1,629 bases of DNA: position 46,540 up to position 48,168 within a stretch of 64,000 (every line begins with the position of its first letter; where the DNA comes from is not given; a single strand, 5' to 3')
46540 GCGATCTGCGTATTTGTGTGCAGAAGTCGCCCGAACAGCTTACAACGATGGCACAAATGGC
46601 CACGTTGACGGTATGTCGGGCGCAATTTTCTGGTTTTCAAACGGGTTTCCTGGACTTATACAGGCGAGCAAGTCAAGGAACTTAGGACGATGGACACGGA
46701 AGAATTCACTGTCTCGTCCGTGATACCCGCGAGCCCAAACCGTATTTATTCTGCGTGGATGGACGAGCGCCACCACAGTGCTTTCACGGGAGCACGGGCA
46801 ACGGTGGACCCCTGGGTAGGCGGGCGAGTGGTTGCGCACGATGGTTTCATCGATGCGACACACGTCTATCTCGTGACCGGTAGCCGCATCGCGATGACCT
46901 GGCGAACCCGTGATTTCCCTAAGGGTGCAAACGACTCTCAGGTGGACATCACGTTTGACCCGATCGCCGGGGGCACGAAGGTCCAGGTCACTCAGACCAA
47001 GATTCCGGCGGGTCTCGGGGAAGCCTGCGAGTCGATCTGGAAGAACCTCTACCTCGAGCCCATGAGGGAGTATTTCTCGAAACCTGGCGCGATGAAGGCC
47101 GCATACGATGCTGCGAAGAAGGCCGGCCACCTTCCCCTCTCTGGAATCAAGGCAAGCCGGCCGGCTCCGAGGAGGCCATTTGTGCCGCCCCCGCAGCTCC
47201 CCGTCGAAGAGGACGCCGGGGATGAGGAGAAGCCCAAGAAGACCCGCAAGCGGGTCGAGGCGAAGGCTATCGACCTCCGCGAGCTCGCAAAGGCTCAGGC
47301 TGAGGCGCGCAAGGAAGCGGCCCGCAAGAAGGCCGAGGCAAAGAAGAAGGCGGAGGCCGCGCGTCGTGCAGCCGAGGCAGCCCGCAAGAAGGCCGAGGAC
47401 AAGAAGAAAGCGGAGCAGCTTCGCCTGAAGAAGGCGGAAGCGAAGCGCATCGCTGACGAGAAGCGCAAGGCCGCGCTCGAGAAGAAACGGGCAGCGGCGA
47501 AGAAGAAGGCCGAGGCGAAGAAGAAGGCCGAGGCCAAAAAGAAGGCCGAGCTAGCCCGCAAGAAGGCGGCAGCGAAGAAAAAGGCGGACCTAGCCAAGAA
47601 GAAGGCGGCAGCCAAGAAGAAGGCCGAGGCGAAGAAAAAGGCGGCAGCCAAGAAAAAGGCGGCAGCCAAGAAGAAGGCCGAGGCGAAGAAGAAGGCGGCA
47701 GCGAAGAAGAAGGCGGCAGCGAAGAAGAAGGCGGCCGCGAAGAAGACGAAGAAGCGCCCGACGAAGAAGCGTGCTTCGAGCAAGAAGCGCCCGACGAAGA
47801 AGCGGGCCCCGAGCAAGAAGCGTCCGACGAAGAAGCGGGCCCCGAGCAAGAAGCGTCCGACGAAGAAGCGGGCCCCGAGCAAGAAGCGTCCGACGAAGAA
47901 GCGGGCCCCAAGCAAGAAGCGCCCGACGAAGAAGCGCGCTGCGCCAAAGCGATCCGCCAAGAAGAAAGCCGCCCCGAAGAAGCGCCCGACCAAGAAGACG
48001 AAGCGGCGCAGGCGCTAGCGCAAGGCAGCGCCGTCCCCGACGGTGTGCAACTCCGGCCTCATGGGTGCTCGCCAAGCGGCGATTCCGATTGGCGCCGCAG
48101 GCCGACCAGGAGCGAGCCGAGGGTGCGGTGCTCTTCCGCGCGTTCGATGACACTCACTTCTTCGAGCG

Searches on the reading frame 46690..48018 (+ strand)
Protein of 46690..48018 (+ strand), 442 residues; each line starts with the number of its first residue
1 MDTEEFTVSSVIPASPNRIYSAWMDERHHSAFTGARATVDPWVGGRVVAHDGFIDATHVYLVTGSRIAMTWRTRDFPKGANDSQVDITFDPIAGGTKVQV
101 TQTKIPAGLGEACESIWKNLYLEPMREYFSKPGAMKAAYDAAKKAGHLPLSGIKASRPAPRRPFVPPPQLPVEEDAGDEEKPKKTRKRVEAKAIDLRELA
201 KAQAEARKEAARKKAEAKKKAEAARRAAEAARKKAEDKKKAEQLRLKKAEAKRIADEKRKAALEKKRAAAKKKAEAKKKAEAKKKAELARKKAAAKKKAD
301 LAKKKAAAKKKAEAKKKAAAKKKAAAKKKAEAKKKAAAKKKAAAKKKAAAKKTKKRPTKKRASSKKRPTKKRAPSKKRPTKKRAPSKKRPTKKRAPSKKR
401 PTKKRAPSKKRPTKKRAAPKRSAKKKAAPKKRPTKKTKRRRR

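Call 68: search_protein_families(library=pfam, proteins=[window:46690-48018:+], max_evalue=0.00001)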
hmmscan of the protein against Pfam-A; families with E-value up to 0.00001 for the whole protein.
window:46690-48018:+ (442 aa): 1 family
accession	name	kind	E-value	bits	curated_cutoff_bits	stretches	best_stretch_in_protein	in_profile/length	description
PF08327.17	AHSA1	-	9.1e-16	58.7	22.1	1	14-129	2-124/125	Activator of Hsp90 ATPase homolog 1-like protein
